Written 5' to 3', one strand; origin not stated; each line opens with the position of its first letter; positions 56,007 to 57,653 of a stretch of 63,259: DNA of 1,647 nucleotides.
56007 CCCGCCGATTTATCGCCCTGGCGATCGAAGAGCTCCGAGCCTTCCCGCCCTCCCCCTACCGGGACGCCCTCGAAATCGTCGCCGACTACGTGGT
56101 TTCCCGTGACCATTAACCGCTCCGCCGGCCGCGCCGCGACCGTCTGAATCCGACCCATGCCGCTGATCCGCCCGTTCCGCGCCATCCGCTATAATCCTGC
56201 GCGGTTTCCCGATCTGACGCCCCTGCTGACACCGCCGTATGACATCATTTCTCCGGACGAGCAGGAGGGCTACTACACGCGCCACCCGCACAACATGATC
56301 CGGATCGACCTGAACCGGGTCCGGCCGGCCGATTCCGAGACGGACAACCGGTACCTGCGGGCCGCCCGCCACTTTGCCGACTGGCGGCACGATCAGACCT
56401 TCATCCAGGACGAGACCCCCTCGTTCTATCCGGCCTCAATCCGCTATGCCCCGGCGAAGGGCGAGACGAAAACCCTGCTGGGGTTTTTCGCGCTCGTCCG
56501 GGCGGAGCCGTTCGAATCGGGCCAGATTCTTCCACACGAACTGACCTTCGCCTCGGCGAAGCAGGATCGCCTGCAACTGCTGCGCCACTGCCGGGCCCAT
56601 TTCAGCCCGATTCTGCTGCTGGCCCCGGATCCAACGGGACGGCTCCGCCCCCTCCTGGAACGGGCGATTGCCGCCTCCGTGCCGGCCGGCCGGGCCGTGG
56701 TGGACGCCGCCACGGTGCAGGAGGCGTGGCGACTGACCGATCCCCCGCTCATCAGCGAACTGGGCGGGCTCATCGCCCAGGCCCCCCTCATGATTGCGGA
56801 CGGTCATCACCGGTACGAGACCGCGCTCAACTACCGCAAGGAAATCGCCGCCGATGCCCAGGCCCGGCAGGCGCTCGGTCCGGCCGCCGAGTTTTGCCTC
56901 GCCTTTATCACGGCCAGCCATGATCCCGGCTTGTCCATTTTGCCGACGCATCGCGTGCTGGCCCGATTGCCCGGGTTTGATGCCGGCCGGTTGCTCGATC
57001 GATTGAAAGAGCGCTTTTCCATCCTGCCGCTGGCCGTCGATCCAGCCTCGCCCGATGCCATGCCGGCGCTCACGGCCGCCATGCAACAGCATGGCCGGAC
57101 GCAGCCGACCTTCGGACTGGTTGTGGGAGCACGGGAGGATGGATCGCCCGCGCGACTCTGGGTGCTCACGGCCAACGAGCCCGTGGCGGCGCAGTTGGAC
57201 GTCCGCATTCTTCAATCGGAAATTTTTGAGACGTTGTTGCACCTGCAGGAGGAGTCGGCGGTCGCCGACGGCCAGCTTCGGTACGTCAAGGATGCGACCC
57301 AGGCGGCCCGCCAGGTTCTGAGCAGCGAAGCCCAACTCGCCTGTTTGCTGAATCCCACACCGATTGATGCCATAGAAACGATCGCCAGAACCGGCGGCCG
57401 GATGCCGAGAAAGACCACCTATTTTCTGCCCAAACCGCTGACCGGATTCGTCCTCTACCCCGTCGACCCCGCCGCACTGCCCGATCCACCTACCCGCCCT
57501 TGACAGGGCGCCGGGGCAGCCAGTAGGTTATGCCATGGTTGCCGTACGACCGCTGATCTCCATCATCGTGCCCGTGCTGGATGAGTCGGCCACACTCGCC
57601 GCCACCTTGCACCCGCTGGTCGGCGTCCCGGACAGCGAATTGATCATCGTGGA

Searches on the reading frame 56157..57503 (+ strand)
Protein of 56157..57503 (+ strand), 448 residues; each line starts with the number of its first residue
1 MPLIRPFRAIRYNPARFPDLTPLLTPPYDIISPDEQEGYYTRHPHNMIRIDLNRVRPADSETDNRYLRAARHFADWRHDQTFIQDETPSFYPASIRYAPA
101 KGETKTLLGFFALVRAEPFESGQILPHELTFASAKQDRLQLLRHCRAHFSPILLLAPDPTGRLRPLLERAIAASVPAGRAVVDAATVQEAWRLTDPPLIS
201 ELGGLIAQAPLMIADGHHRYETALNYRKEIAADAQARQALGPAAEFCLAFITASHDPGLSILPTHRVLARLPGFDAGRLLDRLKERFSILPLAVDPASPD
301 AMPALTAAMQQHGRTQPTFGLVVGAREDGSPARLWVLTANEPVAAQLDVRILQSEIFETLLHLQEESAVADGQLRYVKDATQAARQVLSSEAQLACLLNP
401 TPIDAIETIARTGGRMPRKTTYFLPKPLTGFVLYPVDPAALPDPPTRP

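Call 45: search_protein_families(library=pfam, proteins=[window:56157-57503:+], max_evalue=0.00001)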
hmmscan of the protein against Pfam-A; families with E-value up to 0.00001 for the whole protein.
window:56157-57503:+ (448 aa): 1 family
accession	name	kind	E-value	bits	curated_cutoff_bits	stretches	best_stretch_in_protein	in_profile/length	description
PF06245.16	DUF1015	-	4.8e-76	256.2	25.8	1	4-326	1-300/325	Protein of unknown function (DUF1015)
